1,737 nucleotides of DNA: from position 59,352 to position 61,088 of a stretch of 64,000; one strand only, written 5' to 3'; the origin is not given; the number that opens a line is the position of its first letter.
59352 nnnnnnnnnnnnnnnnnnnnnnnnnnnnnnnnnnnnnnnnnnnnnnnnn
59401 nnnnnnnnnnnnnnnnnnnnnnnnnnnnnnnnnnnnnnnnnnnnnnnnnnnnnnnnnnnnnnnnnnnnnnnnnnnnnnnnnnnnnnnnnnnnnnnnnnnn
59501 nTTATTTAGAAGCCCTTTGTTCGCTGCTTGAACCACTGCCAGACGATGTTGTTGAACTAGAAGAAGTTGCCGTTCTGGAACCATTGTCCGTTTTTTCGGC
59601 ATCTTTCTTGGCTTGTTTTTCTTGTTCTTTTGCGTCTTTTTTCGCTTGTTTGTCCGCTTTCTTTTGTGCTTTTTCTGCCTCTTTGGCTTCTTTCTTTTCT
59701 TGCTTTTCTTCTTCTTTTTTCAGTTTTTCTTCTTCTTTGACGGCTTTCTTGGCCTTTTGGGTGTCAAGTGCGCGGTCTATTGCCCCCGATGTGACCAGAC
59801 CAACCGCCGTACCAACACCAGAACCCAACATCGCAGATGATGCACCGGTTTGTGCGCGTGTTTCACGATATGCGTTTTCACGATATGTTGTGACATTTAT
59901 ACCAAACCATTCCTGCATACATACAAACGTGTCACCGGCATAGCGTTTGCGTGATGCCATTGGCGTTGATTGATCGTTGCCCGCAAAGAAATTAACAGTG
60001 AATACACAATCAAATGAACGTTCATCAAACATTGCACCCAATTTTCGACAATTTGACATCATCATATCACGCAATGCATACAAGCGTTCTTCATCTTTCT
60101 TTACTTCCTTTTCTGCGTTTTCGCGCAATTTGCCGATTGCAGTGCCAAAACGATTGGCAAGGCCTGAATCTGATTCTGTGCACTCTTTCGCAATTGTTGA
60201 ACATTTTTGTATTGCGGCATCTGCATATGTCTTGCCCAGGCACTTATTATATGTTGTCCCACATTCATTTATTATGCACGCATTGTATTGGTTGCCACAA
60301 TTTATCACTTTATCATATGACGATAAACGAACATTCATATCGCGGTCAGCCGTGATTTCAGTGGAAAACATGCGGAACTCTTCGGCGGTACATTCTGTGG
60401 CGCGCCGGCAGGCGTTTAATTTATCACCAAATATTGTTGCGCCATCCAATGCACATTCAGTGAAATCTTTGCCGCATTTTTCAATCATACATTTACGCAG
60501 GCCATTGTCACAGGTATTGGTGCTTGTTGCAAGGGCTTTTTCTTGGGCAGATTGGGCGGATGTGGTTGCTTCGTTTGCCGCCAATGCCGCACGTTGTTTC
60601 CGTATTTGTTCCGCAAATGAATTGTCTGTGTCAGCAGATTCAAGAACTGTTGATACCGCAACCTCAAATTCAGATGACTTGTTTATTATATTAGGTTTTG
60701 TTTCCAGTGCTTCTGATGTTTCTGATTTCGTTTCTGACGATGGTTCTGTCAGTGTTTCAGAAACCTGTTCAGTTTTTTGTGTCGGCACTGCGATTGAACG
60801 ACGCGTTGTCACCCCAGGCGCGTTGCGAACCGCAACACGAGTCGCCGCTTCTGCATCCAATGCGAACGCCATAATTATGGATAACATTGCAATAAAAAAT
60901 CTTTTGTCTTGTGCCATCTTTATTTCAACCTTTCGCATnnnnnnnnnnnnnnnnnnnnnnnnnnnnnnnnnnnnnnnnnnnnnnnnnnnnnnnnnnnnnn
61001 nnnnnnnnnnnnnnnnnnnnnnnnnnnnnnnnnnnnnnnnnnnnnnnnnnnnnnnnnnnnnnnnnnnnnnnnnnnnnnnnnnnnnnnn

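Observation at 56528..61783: Three-gene minus-strand operon of Cys-rich secreted proteins ending in a 986-aa modular Cys-repeat protein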

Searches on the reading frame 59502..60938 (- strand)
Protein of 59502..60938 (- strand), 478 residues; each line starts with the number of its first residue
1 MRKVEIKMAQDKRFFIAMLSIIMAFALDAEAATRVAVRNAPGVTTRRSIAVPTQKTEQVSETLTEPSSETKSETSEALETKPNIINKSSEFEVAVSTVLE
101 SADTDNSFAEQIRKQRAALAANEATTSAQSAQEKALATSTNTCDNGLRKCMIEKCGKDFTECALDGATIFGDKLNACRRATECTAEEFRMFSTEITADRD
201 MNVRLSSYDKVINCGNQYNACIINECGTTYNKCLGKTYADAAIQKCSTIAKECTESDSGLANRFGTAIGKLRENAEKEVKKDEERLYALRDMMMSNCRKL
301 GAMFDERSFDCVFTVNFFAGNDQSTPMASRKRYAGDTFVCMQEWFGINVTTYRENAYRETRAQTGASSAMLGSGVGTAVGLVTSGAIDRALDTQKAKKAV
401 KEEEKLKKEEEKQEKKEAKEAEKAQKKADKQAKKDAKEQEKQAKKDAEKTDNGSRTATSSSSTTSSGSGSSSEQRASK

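Call 5: search_protein_families(library=pfam, proteins=[window:59502-60938:-], max_evalue=1)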
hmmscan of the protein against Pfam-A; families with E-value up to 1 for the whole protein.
window:59502-60938:- (478 aa): 2 families
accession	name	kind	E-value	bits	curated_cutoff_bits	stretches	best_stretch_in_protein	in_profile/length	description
PF14721.12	AIF_C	-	0.012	16.5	25.9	1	368-449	15-98/130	Apoptosis-inducing factor, mitochondrion-associated, C-term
PF22251.1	PFF1_TM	-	0.089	12.7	32.3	1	384-474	113-204/300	Vacuolar membrane protease, transmembrane domain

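Call 6: search_protein_families(library=ncbifam, proteins=[window:59502-60938:-], max_evalue=1)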
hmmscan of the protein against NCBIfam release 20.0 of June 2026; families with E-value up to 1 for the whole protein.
window:59502-60938:- (478 aa): 0 families

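Call 20: find_homologous_proteins(query=window:59502-60917:-)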
Query window:59502-60917:- (471 aa): 570 proteins with E <= 0.001 among 8000 candidates; the best 120 are listed.
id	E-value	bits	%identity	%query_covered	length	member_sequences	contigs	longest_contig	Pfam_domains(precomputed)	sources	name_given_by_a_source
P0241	6.3e-296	998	100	100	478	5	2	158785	-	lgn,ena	-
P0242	6.7e-215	732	75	99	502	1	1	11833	-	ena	-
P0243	8.3e-207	705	77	89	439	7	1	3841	-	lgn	-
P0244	1.4e-199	681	81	82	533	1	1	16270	-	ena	-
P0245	3.6e-198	677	78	87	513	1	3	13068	-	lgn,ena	-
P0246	1.2e-194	665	78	84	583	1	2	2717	-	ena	-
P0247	9.4e-193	659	77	84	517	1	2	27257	-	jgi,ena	-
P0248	1.6e-189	648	70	87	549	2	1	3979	-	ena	-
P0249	1.4e-188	645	96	66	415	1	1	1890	-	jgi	-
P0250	6.1e-188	643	71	79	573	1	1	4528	-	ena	-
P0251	3.0e-186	637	71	90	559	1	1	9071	-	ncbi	-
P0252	1.1e-183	629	69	85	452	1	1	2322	-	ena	-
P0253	1.7e-180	618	72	82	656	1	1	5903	-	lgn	-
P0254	1.7e-176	605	71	81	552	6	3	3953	-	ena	-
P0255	1.2e-175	602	61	97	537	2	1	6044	-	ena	-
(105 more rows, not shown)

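Call 71: find_encoding_contigs(protein=P0241, flank=6000, max_places=6)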
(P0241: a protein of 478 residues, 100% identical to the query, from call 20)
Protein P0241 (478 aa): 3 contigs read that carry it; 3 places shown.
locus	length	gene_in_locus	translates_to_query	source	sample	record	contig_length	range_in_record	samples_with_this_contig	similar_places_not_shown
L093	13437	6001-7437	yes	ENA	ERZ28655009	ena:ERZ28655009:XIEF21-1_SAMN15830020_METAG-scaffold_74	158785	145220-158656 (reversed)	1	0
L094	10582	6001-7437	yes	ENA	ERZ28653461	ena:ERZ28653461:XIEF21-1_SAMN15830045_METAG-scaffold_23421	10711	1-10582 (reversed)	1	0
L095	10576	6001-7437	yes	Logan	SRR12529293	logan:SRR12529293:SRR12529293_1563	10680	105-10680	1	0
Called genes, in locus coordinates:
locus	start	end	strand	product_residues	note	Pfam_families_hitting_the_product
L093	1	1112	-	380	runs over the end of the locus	PF02275:CBAH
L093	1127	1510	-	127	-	-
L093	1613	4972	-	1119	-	PF13637:Ank_4 (weak)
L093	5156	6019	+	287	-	-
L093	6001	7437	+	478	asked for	-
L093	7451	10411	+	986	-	PF13620:CarboxypepD_reg, PF13715:CarbopepD_reg_2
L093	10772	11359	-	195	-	PF01281:Ribosomal_L9_N, PF03948:Ribosomal_L9_C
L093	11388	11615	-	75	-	PF01084:Ribosomal_S18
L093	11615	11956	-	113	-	PF01250:Ribosomal_S6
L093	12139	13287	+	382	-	-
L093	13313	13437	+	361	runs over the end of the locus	PF00691:OmpA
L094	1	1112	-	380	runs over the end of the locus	PF02275:CBAH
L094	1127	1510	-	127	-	-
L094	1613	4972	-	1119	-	PF13637:Ank_4 (weak)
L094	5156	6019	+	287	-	-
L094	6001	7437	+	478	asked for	-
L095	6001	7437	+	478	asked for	-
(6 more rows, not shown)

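Call 77: search_solved_structures(query=A4, max_evalue=1)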
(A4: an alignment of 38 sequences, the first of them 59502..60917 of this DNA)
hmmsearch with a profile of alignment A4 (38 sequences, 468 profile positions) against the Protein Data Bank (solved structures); distinct sequences matched with E-value up to 1: 1.
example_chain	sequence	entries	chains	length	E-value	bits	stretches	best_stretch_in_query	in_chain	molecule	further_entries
5gm6_X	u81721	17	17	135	0.34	13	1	366-447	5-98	Pre-mRNA-splicing factor CWC21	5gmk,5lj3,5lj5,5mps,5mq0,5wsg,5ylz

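Call 78: search_protein_families(library=padloc, proteins=[window:59502-60917:-], max_evalue=0.1)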
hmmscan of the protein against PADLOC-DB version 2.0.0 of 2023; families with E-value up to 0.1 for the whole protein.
window:59502-60917:- (471 aa): 1 family
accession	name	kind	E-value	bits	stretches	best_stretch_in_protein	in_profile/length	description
PDLC04061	PD-T4-6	-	0.019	12.5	1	358-460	361-458/510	-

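Call 79: search_protein_families(library=phrogs, proteins=[window:59502-60917:-], max_evalue=0.1)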
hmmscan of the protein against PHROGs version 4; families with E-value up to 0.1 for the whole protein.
window:59502-60917:- (471 aa): 3 families
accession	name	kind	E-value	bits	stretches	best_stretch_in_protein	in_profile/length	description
phrog_18634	-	unknown function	0.0011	20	1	387-449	26-90/175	-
phrog_6216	-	unknown function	0.005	16.6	1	379-450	315-386/545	-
phrog_17205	-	unknown function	0.027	15.3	1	389-462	82-157/162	-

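Call 83: search_protein_families(library=pfam, proteins=[L093:1613-4972:-, L093:1127-1510:-], max_evalue=0.1)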
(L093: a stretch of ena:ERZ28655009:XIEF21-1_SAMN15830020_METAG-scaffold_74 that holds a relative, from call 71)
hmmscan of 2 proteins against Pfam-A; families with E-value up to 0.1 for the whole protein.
L093:1613-4972:- (1119 aa): 4 families
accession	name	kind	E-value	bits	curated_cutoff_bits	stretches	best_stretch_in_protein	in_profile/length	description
PF13637.12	Ank_4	-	2.2e-06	28.2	22.7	1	16-64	1-49/50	Ankyrin repeats (many copies)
PF12796.13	Ank_2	-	7e-05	23.7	27.3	1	17-72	2-56/90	Ankyrin repeats (3 copies)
PF00023.36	Ank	-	0.00079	20.1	21.1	1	18-42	8-32/33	Ankyrin repeat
PF21726.2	DUF6862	-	0.036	14.5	24.1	1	283-311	37-65/67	Family of unknown function (DUF6862)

L093:1127-1510:- (127 aa): 0 families

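Call 84: search_solved_structures(query=L093:1613-4972:-, max_evalue=0.1)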
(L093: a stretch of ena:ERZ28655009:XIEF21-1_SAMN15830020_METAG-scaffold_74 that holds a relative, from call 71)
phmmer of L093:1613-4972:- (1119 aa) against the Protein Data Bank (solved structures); distinct sequences matched with E-value up to 0.1: 266 (the best 60 are shown).
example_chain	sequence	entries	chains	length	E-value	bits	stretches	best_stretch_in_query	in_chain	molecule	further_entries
6mol_A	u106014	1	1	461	2.8e-31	111.6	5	7-75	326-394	Monoextended DARPin R12 (M_R12)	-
5le2_A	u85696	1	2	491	1.7e-26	95.7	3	14-75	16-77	DDD_D12_15_D12_15_D12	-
5leb_A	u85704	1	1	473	5.6e-26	94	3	14-75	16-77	DDD_D12_06_D12_06_D12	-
5lec_A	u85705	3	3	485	5.1e-23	84.2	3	14-75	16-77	DDD_D12_12_D12_12_D12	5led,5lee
6f5e_A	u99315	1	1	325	1.5e-21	79.4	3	15-72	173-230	DD_D12_10_47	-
5lel_A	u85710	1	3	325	7e-21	77.2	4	14-74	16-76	DD_Off7_10_3G124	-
5le9_A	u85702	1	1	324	2.4e-20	75.4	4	14-74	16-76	DD_Off7_09_3G124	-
5lea_A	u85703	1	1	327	5.3e-19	70.9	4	14-74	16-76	DD_Off7_12_3G124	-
5le7_A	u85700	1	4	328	1.3e-18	69.7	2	14-75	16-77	DD_D12_13_D12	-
5le8_A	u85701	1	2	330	2.2e-18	68.9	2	14-75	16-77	DD_D12_15_D12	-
5lem_A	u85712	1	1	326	3.1e-18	68.4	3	14-74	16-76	DD_Off7_11_3G124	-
5le6_A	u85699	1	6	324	5.7e-18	67.5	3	14-75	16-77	DD_D12_09_D12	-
6mok_A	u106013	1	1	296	6.5e-18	67.3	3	7-75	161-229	Dimeric DARPin ANR7 (A_distance_r7)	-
5le3_A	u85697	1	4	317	9.1e-18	66.8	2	14-75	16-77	DD_D12_09_D12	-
5ma5_A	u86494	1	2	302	1.4e-17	66.3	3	14-75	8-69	K11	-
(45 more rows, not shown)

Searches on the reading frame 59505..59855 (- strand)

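Call 69: search_protein_families(library=pfam, proteins=[window:59505-59855:-], max_evalue=5)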
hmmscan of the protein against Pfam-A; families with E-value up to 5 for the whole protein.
window:59505-59855:- (117 aa): 34 families (the best 25 are shown)
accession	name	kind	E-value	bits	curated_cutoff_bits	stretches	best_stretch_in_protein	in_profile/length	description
PF14721.12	AIF_C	-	0.0012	19.8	25.9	1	8-88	16-98/130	Apoptosis-inducing factor, mitochondrion-associated, C-term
PF18004.6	RPN2_C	-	0.0027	18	26.8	1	16-96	45-119/160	26S proteasome regulatory subunit RPN2 C-terminal domain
PF11600.14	CAF1A_acidic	-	0.0092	16.2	26.4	1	33-87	12-66/140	Chromatin assembly factor 1 complex p150 subunit, acidic region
PF15501.11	MDM1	-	0.013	14.8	27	1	33-110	441-517/553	Nuclear protein MDM1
PF05501.16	DUF755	-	0.038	14.7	29.1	1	22-111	31-118/122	Domain of unknown function (DUF755)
PF10721.14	DUF2514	-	0.045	14.2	26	1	18-90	16-84/161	Protein of unknown function (DUF2514)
PF24072.1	T7_gp14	-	0.079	13.3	27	1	18-108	7-92/187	T7 virus internal virion protein gp14 family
PF20079.4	DUF6474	-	0.08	13.2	27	1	32-90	22-80/216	Family of unknown function (DUF6474)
PF15713.10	PTPRCAP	-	0.1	13.5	28.3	1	21-112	25-118/150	Protein tyrosine phosphatase receptor type C-associated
PF04145.20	Ctr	-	0.15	13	25.3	1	11-91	23-88/151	Ctr copper transporter family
PF09747.14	CCD97-like_C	-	0.16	12.5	27.1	1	24-94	58-125/197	Coiled-coil domain containing protein 97-like, C-terminal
PF06459.17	RR_TM4-6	-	0.2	11.9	25.1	1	33-93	93-149/277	Ryanodine Receptor TM 4-6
PF02535.28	Zip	-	0.35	10.5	35.1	1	15-96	80-163/323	ZIP Zinc transporter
PF07168.17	Ureide_permease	-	0.61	9.2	27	1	10-84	103-170/359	Ureide permease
PF23836.1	DUF7206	-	0.7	11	25.6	1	48-110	44-103/107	Family of unknown function (DUF7206)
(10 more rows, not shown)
